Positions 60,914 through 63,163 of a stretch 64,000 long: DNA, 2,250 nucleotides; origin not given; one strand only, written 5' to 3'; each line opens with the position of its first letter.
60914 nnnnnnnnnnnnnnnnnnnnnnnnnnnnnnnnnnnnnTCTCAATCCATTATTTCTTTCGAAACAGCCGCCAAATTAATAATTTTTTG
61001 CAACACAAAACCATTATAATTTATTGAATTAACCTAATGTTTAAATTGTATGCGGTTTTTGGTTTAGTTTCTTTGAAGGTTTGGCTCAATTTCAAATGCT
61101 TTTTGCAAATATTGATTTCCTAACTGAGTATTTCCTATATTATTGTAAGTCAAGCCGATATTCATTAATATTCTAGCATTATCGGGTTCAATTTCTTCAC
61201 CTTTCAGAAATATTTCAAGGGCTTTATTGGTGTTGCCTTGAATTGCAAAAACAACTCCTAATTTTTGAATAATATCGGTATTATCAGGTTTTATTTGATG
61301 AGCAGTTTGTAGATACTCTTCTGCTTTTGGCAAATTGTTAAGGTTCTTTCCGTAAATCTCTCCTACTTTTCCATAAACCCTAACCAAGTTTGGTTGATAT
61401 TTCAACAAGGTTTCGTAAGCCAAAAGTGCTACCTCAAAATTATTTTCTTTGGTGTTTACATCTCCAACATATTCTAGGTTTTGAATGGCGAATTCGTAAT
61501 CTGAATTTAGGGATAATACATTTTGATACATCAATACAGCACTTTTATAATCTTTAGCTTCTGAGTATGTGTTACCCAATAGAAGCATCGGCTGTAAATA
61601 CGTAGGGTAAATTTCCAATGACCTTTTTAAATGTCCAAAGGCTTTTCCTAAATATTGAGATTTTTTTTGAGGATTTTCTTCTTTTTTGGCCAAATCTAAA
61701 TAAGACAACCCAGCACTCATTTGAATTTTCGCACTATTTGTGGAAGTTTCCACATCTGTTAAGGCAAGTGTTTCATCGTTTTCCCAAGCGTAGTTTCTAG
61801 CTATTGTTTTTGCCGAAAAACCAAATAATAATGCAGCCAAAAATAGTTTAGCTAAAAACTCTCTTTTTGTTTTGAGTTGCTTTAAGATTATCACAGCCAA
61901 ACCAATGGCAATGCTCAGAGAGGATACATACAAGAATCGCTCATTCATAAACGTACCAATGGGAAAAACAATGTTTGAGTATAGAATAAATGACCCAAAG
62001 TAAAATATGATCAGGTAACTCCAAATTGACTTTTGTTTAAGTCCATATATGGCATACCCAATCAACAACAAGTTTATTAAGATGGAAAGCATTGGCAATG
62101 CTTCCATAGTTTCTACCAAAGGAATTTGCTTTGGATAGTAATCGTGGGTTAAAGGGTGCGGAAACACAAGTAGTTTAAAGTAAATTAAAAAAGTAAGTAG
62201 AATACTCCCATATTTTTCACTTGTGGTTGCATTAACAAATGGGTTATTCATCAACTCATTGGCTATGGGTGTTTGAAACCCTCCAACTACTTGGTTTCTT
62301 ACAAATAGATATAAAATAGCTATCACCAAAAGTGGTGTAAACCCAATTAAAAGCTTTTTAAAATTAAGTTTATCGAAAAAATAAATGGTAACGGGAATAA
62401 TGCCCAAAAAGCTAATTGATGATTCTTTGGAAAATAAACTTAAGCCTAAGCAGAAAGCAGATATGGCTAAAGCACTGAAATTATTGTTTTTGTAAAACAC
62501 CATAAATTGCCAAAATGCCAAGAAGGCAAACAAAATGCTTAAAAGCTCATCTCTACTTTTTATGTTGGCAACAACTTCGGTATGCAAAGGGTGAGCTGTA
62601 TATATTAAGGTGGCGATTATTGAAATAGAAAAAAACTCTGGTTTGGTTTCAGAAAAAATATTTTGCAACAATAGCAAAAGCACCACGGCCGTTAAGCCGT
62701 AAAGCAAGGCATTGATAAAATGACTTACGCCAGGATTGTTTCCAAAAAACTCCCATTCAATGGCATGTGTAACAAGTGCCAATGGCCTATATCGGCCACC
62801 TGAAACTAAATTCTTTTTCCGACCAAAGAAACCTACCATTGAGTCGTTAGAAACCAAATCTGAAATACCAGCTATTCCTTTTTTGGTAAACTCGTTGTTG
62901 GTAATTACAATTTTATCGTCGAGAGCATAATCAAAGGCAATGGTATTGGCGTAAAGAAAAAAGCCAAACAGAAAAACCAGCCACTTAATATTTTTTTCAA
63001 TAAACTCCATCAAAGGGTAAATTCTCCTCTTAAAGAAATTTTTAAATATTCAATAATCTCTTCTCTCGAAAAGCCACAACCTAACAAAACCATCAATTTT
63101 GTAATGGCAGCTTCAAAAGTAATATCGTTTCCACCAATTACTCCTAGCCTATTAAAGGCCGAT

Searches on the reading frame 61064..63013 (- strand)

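Call 77: search_protein_families(library=pfam, proteins=[window:61064-63013:-], max_evalue=0.00001)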
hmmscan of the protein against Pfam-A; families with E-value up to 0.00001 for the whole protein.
window:61064-63013:- (649 aa): 9 families
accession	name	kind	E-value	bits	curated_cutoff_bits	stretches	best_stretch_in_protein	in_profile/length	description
PF13181.12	TPR_8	-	2.5e-16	58.8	25.7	0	613-645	1-33/34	Tetratricopeptide repeat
PF07719.23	TPR_2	-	5.1e-15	54.7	27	0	478-505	6-33/34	Tetratricopeptide repeat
PF00515.34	TPR_1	-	2.6e-14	52.8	27.8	0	479-506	7-34/34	Tetratricopeptide repeat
PF13414.12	TPR_11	-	3.4e-14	52.7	26.8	0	589-625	4-40/42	TPR repeat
PF13431.12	TPR_17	-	1.7e-10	40.7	24.4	0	462-492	2-32/34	Tetratricopeptide repeat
PF14559.12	TPR_19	-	3.5e-10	40.5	25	0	561-615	7-61/68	Tetratricopeptide repeat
PF13424.12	TPR_12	-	3.8e-10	40.3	30.1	0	457-501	21-73/77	Tetratricopeptide repeat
PF23914.1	TPR_CcmH_CycH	-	2.1e-06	28.1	42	0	517-604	57-146/158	Cytochrome c-type biogenesis protein H TPR domain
PF13371.12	TPR_9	-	3.9e-06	27.2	35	0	523-581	8-65/73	Tetratricopeptide repeat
